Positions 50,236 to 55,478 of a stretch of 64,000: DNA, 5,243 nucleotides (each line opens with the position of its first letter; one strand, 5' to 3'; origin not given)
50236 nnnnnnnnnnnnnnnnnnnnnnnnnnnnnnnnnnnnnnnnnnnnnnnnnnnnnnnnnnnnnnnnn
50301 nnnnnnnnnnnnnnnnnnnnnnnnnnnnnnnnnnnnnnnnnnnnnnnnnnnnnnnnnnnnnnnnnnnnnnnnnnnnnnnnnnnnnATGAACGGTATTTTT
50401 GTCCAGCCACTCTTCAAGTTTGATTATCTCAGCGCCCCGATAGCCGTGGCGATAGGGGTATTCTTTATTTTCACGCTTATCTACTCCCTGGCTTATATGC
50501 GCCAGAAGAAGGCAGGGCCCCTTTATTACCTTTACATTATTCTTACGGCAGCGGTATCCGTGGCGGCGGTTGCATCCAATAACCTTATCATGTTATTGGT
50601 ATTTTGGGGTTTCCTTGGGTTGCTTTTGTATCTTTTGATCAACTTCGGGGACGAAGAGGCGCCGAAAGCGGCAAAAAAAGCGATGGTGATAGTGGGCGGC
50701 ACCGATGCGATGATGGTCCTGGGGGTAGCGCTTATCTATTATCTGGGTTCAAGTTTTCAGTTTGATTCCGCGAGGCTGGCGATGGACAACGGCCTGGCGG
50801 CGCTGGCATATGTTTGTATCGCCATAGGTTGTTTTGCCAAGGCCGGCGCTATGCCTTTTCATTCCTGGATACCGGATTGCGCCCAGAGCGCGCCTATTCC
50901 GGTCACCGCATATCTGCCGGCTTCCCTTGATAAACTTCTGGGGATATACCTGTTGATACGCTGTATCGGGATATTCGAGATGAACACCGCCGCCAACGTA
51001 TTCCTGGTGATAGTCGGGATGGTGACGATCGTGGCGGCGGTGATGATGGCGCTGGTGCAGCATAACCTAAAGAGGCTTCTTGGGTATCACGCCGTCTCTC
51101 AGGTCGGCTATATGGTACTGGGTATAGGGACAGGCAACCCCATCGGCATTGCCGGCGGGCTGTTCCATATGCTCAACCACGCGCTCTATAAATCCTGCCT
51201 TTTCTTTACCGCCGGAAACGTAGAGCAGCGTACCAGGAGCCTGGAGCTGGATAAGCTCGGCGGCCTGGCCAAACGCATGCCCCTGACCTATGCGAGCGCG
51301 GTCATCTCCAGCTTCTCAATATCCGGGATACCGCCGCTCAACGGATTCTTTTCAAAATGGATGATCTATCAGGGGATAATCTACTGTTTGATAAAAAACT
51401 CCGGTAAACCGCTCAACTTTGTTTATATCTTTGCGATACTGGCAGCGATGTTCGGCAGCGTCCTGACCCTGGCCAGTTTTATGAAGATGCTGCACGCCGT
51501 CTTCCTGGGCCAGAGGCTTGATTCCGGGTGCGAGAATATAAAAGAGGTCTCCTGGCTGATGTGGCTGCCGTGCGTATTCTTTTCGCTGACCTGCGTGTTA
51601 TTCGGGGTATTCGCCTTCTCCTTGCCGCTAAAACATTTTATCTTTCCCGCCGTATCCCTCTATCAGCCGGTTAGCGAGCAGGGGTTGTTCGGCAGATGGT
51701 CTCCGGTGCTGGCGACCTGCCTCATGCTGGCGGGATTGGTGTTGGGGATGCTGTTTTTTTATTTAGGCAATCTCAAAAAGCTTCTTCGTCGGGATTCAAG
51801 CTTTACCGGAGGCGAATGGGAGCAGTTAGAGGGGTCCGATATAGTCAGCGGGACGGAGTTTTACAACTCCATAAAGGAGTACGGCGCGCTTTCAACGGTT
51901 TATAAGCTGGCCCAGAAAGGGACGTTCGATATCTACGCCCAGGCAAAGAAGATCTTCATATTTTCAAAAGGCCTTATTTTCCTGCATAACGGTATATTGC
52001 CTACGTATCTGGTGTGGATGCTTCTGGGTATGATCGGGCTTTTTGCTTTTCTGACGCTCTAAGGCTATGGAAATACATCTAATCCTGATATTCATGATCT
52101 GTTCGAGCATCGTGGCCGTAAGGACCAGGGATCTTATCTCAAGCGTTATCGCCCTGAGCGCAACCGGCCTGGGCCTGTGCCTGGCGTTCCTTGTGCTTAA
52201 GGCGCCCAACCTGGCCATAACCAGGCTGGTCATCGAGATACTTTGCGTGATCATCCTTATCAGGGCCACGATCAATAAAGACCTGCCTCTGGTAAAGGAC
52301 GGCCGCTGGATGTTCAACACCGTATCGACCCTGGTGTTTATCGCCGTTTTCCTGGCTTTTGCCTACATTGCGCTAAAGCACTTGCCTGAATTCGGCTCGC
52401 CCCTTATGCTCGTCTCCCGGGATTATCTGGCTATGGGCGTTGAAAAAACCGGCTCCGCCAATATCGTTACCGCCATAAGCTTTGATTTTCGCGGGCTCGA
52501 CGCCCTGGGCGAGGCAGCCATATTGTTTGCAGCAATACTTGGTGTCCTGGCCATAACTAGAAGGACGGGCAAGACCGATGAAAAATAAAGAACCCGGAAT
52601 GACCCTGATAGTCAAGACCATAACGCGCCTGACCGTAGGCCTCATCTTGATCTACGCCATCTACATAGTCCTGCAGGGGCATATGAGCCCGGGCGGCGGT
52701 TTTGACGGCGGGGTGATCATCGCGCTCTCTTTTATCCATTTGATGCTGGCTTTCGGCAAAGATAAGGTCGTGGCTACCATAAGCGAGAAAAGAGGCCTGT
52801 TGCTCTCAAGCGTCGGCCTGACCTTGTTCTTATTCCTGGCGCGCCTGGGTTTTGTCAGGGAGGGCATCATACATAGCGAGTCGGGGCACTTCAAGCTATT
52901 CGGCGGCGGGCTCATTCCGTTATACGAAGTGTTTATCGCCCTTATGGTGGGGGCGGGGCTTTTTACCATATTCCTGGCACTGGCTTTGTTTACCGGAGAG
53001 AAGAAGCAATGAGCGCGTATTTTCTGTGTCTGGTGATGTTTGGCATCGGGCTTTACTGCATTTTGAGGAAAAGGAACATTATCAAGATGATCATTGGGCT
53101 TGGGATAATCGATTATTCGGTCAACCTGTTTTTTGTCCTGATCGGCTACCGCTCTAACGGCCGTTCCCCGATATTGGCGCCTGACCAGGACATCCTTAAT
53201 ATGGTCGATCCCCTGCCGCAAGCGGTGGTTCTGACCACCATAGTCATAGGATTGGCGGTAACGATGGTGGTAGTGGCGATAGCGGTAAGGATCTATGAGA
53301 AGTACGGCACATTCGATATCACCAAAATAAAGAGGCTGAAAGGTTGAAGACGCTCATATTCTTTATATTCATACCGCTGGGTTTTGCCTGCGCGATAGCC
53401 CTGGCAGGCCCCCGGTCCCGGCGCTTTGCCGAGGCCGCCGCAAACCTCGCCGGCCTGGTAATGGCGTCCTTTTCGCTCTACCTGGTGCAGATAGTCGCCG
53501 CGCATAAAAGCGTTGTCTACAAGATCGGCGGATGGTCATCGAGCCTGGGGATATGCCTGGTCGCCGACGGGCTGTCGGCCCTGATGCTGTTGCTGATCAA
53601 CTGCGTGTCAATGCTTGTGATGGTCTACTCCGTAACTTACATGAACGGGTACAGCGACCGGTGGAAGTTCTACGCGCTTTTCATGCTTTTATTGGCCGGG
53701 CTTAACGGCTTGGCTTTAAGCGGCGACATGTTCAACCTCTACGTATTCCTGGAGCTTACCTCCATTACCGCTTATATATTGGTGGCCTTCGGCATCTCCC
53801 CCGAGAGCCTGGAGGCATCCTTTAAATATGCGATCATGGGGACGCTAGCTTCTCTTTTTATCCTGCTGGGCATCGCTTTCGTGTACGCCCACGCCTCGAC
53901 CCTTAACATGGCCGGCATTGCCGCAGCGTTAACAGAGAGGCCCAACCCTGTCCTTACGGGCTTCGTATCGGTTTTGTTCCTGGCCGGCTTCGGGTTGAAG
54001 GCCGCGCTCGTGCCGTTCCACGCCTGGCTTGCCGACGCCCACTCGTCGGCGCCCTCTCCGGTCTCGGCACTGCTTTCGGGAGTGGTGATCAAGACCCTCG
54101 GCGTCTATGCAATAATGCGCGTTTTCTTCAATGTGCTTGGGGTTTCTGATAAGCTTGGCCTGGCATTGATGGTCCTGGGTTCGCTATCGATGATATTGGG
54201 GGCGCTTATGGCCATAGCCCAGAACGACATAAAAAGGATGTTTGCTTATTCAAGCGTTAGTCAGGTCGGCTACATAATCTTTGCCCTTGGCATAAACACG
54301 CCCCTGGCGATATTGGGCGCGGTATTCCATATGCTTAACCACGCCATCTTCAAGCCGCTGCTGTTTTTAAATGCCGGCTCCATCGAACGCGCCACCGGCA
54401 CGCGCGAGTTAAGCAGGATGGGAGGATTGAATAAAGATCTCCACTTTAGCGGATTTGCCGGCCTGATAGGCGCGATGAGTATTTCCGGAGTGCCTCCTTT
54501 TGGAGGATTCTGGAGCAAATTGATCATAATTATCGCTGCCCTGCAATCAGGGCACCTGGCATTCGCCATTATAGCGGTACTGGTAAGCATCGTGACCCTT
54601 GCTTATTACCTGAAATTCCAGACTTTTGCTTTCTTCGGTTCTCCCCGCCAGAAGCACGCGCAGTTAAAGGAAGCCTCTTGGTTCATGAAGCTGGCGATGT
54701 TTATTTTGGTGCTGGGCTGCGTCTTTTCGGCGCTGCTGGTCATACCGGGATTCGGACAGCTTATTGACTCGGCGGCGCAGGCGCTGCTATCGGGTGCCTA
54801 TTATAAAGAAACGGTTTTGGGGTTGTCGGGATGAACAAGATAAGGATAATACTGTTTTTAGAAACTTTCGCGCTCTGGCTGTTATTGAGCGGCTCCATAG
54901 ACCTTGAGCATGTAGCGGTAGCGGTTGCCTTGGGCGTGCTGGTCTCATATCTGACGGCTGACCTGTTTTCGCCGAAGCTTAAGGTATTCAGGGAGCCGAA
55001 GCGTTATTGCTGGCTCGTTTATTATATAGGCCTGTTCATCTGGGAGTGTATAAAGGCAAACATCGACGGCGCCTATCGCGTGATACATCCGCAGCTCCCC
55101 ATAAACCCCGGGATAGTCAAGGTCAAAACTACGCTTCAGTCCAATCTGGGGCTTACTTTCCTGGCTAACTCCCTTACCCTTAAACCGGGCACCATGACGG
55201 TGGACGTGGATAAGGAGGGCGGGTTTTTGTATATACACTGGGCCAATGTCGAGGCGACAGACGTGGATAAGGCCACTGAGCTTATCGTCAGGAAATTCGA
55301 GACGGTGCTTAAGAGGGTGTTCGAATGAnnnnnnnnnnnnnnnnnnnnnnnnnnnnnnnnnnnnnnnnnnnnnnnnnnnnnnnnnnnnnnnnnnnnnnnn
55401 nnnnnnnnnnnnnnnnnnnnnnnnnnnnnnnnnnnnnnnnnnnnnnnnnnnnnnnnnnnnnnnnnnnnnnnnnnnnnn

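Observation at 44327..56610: Mbh/Mrp-type membrane-bound group-4 [NiFe] hydrogenase operon preceded by an AsrA/AsrB-like (sulfhydrogenase beta/gamma-like) flavo-iron-sulfur module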

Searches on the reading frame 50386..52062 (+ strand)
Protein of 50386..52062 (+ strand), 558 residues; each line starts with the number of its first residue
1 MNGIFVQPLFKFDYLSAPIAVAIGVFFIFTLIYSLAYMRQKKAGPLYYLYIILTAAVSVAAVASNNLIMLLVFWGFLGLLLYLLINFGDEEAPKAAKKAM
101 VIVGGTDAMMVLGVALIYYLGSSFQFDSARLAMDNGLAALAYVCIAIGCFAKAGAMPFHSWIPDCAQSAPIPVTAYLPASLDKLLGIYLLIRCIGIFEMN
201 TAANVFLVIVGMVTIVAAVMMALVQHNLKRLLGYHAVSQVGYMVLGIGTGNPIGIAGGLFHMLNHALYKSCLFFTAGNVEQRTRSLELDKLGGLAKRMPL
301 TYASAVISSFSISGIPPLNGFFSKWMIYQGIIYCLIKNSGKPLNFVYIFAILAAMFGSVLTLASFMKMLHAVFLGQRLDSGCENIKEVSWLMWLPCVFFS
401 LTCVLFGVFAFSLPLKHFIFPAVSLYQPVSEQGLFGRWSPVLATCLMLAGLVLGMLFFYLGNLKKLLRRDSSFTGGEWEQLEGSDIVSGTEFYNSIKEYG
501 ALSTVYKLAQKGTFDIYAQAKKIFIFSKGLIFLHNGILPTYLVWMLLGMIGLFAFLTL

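Call 3: search_protein_families(library=pfam, proteins=[window:50386-52062:+])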
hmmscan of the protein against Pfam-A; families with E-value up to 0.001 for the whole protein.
window:50386-52062:+ (558 aa): 1 family
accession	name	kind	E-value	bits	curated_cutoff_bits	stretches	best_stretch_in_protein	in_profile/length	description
PF00361.26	Proton_antipo_M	-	3.7e-57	194.2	21.5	1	64-331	1-275/294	NADH:quinone oxidoreductase/Mrp antiporter, TM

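Call 52: search_solved_structures(query=window:50386-52062:+, max_evalue=1e-20)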
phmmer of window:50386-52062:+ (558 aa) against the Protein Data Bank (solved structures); distinct sequences matched with E-value up to 1e-20: 51.
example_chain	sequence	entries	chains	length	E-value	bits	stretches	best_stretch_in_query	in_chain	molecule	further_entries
6cfw_H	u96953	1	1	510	6.8e-42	147.1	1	13-422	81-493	Monovalent cation/H+ antiporter subunit D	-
7ar7_L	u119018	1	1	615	1.4e-41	146.1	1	10-362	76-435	NADH-ubiquinone oxidoreductase chain 5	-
7aqq_L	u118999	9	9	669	1.7e-41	145.9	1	10-362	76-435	NADH-ubiquinone oxidoreductase chain 5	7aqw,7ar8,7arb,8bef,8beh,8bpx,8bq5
7qru_A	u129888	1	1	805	1.8e-41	145.8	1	15-428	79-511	Na+/H+ antiporter subunit A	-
8e73_5M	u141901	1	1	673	2.1e-41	145.5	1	10-364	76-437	Nad5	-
7a23_a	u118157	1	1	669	5.1e-41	144.3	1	10-362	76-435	Nad5m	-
8e9g_L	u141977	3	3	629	7.9e-40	140.3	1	10-428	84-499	NADH-quinone oxidoreductase, L subunit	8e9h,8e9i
6hum_F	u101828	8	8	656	5.7e-39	137.5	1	11-332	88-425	NADH dehydrogenase subunit 5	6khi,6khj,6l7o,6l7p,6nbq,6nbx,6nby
7zm7_5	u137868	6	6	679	2e-37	132.4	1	10-375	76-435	NADH-ubiquinone oxidoreductase chain 5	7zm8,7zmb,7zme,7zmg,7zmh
6z16_A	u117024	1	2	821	2.1e-37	132.3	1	15-334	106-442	Multisubunit Na+/H+ antiporter, A subunit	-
9grx_F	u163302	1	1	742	2.5e-36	128.8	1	11-329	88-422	NAD(P)H-quinone oxidoreductase subunit 5, chloroplastic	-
7d3u_A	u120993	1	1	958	2.6e-36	128.7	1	21-440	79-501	Monovalent Na+/H+ antiporter subunit A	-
7eu3_F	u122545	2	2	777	3.7e-36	128.2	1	12-361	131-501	NAD(P)H-quinone oxidoreductase subunit F | NADH-plastoquinone oxidoreductase subunit 5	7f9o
9f5x_V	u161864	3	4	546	4.3e-36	128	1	9-376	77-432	NADH-ubiquinone oxidoreductase chain 5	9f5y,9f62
7wff_F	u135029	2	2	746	9e-36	126.9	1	12-356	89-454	NAD(P)H-quinone oxidoreductase subunit 5, chloroplastic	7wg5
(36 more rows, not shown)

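Call 56: search_protein_families(library=ncbifam, proteins=[window:50386-52062:+], max_evalue=0.00001)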
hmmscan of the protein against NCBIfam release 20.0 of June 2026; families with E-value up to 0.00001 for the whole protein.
window:50386-52062:+ (558 aa): 73 families (the best 25 are shown)
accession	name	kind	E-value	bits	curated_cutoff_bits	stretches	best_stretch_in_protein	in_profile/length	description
NF005141.0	PRK06590.1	equivalog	1.1e-73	249.2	556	1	10-557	77-610/615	NADH-quinone oxidoreductase subunit L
NF006419.0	PRK08668.1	equivalog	2.1e-72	244.8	617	1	19-531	78-589/613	NADH dehydrogenase subunit M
TIGR01974.1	NDH_I_L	subfamily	1.4e-69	235.6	407.5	1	8-556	76-629/630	NADH-quinone oxidoreductase subunit L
NF006240.0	PRK08376.1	subfamily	1.3e-65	222.3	662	1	8-424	84-505/521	putative monovalent cation/H+ antiporter subunit D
NF009288.0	PRK12648.1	equivalog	1.1e-64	219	1104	1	14-413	79-474/954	monovalent cation/H+ antiporter subunit A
NF005086.0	PRK06521.1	equivalog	3.2e-64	217.5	667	1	9-411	75-493/669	hydrogenase 4 subunit B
NF009287.0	PRK12647.1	equivalog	9e-64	216.3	937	1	8-425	70-481/773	putative monovalent cation/H+ antiporter subunit A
NF009289.0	PRK12649.1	equivalog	1.3e-61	209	1117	1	19-459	88-534/789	putative monovalent cation/H+ antiporter subunit A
TIGR00940.1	2a6301s01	subfamily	7e-61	206.5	920.45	1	14-447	78-530/793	monovalent cation:proton antiporter subunit A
NF009310.0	PRK12668.1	equivalog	1.9e-59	202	564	1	9-432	63-453/584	Na(+)/H(+) antiporter subunit D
NF005097.0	PRK06525.1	equivalog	2.5e-59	201.3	430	1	11-409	73-474/480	hydrogenase 4 subunit D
NF009285.0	PRK12645.1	equivalog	8.9e-59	199.5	1028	1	23-424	87-506/804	Na+/H+ antiporter subunit A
NF009290.0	PRK12650.1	equivalog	6.3e-58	196.5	980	1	10-411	77-473/966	DUF4040 family protein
NF009284.0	PRK12644.1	equivalog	2e-53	181.8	962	1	9-458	69-519/975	Na+/H+ antiporter subunit A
NF006418.0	PRK08667.1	equivalog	2.4e-53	181.7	794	1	10-412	73-488/644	hydrogenase membrane subunit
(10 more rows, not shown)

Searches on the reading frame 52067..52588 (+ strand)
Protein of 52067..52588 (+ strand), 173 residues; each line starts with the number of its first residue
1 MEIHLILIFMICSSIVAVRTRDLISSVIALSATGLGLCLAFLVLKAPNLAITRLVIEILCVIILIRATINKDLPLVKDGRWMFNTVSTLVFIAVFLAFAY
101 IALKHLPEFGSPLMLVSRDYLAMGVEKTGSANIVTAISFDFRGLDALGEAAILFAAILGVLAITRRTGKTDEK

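Call 3: search_protein_families(library=pfam, proteins=[window:52067-52588:+])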
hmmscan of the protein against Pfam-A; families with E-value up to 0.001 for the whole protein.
window:52067-52588:+ (173 aa): 2 families
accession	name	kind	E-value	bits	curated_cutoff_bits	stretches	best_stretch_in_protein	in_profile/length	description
PF13244.11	MbhD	-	3.7e-14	53.1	27.2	1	8-65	1-59/67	MBH, subunit D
PF20501.3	MbhE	-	9e-08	32.5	27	1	114-167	31-84/98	MBH, subunit E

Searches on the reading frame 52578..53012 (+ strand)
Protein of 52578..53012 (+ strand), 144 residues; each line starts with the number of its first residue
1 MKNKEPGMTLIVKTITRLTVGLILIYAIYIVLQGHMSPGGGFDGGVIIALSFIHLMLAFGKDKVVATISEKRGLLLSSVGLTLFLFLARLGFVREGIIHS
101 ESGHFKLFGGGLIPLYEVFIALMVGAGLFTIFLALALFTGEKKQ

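Call 4: search_protein_families(library=pfam, proteins=[window:52578-53012:+])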
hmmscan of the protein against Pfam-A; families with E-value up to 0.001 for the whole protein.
window:52578-53012:+ (144 aa): 1 family
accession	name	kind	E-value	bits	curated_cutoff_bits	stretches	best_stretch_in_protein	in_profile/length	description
PF04039.18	MnhB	-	7.3e-21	75.1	22.5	1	11-129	1-126/127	Domain related to MnhB subunit of Na+/H+ antiporter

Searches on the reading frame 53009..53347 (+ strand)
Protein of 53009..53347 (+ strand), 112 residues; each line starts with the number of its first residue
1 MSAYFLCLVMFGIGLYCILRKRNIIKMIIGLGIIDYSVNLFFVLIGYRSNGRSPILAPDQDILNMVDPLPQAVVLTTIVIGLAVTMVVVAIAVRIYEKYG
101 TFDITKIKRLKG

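Call 4: search_protein_families(library=pfam, proteins=[window:53009-53347:+])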
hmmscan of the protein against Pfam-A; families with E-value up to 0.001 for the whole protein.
window:53009-53347:+ (112 aa): 1 family
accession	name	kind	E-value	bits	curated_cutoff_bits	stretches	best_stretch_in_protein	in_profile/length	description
PF00420.29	Oxidored_q2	-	1.2e-28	99.2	26.1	1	4-111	3-94/95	NADH-ubiquinone/plastoquinone oxidoreductase chain 4L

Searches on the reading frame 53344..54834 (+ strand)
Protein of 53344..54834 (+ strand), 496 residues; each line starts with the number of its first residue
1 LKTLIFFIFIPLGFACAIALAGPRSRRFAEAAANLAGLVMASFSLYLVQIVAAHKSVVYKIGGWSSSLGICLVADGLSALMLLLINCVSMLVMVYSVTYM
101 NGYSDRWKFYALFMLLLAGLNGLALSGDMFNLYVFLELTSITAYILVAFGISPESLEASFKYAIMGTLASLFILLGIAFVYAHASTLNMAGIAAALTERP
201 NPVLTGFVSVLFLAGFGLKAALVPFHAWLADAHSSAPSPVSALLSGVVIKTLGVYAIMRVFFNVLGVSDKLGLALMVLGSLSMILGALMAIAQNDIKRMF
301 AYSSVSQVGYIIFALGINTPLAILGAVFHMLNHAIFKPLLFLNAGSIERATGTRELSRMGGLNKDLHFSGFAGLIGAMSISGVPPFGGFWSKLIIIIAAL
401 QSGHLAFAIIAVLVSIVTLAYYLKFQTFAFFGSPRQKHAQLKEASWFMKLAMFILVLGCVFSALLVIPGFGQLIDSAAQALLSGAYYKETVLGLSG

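Call 4: search_protein_families(library=pfam, proteins=[window:53344-54834:+])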
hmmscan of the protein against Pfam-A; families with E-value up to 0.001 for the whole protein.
window:53344-54834:+ (496 aa): 3 families
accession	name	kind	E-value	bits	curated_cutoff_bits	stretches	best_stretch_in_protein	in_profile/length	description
PF00361.26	Proton_antipo_M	-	3e-68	230.6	21.5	1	126-416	1-292/294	NADH:quinone oxidoreductase/Mrp antiporter, TM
PF00662.26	Proton_antipo_N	-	6.7e-10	39.2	24.5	1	68-110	9-51/51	NADH-Ubiquinone oxidoreductase (complex I), chain 5 N-terminus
PF10125.14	NADHdeh_related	-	1.8e-06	28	27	1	114-239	73-195/218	NADH dehydrogenase I, subunit N related protein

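Call 53: search_solved_structures(query=window:53344-54834:+, max_evalue=1e-20)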
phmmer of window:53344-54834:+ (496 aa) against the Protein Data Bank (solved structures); distinct sequences matched with E-value up to 1e-20: 75 (the best 60 are shown).
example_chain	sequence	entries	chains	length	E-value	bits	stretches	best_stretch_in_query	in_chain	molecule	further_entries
6cfw_H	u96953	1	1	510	1.9e-80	274.5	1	4-462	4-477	Monovalent cation/H+ antiporter subunit D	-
7qru_D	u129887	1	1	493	6.4e-75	256.3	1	30-471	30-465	Na+/H+ antiporter subunit D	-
6u8y_H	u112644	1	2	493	1.1e-68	235.8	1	40-460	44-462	NADH dehydrogenase subunit N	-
6z16_D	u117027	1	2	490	7.1e-61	210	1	6-463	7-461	Multisubunit Na+/H+ antiporter, D subunit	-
7d3u_D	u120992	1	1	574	1.7e-55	192.3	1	4-436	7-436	Monovalent Na+/H+ antiporter subunit D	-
4he8_L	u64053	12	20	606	2.3e-54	188.6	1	5-468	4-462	NADH-quinone oxidoreductase subunit 12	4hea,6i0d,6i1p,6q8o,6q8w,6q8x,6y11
6hum_F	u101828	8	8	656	6.2e-50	174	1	66-435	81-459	NADH dehydrogenase subunit 5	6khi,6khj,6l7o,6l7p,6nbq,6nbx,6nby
8e9g_L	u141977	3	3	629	5.9e-46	160.9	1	7-463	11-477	NADH-quinone oxidoreductase, L subunit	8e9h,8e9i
6z16_A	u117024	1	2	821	5.6e-45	157.6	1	54-473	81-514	Multisubunit Na+/H+ antiporter, A subunit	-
7z7r_L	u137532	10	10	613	1.2e-44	156.6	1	66-473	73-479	NADH dehydrogenase subunit L | NADH-quinone oxidoreductase subunit L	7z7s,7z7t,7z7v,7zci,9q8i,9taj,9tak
3rko_L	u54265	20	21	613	1.3e-44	156.4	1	66-473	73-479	NADH-QUINONE OXIDOREDUCTASE SUBUNIT L | Proton-translocating NADH-quinone oxidoreductase, chain L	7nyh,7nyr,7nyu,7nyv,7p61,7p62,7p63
7qru_A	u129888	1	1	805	2.9e-42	148.7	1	51-458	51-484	Na+/H+ antiporter subunit A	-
9grx_F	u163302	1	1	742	6.8e-40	140.9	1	27-433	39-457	NAD(P)H-quinone oxidoreductase subunit 5, chloroplastic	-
7wff_F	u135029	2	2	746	2.9e-39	138.8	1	37-432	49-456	NAD(P)H-quinone oxidoreductase subunit 5, chloroplastic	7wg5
7eu3_F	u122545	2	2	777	3.1e-39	138.7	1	11-445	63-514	NAD(P)H-quinone oxidoreductase subunit F | NADH-plastoquinone oxidoreductase subunit 5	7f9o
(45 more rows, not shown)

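Call 56: search_protein_families(library=ncbifam, proteins=[window:53344-54834:+], max_evalue=0.00001)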
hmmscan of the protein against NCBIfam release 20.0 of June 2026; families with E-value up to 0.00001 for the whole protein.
window:53344-54834:+ (496 aa): 76 families (the best 25 are shown)
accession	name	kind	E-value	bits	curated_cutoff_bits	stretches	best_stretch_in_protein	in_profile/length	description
NF006240.0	PRK08376.1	subfamily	8e-107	358.3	662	1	3-493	6-519/521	putative monovalent cation/H+ antiporter subunit D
NF009306.0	PRK12663.1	equivalog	1.6e-99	334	542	1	8-492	8-492/498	Na+/H+ antiporter subunit D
NF006241.0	PRK08377.1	equivalog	1.4e-93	314.6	645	1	7-460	8-462/494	NADH dehydrogenase subunit N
NF005818.0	PRK07691.1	equivalog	3.4e-89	300.1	586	1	4-492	6-494/496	Na+/H+ antiporter subunit D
NF005086.0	PRK06521.1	equivalog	7.6e-86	289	667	1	14-486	17-511/669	hydrogenase 4 subunit B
NF009308.0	PRK12665.1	equivalog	6.9e-84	282.3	585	1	8-439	13-447/531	Na+/H+ antiporter subunit D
NF009305.0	PRK12662.1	equivalog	7.9e-84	282.1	700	1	5-465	7-475/492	putative monovalent cation/H+ antiporter subunit D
NF006419.0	PRK08668.1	equivalog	5e-80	270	617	1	28-463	24-464/613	NADH dehydrogenase subunit M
NF005141.0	PRK06590.1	equivalog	2.8e-77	261.1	556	1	2-476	3-478/615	NADH-quinone oxidoreductase subunit L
TIGR00944.1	2a6301s04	subfamily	4.4e-77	260.3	692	1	4-457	3-458/463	multicomponent K+/H+ antiporter, MrpD/PhaD subunit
NF006238.0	PRK08375.1-4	equivalog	3.1e-75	254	626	1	3-438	5-437/531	putative monovalent cation/H+ antiporter subunit D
TIGR01974.1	NDH_I_L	subfamily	3.6e-75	254.1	407.5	1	5-469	4-482/630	NADH-quinone oxidoreductase subunit L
TIGR01770.1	NDH_I_N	subfamily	3.6e-74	250.5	332.6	1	39-464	39-466/472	NADH-quinone oxidoreductase subunit NuoN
NF009288.0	PRK12648.1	equivalog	8.2e-73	245.9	1104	1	3-486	2-491/954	monovalent cation/H+ antiporter subunit A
NF005097.0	PRK06525.1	equivalog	2.7e-72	244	430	1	5-465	6-474/480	hydrogenase 4 subunit D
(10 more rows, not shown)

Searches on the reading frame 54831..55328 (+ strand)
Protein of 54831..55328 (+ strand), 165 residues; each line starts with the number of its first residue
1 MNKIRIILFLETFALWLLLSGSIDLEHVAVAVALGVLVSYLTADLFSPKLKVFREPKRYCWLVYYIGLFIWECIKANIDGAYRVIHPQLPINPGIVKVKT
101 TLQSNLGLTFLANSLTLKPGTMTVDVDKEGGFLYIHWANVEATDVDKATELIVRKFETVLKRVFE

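Call 4: search_protein_families(library=pfam, proteins=[window:54831-55328:+])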
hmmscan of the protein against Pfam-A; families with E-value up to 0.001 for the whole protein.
window:54831-55328:+ (165 aa): 1 family
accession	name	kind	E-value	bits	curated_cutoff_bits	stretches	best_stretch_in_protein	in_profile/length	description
PF01899.21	MNHE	-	1.7e-41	141.8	27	1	12-163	4-145/145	Na+/H+ ion antiporter subunit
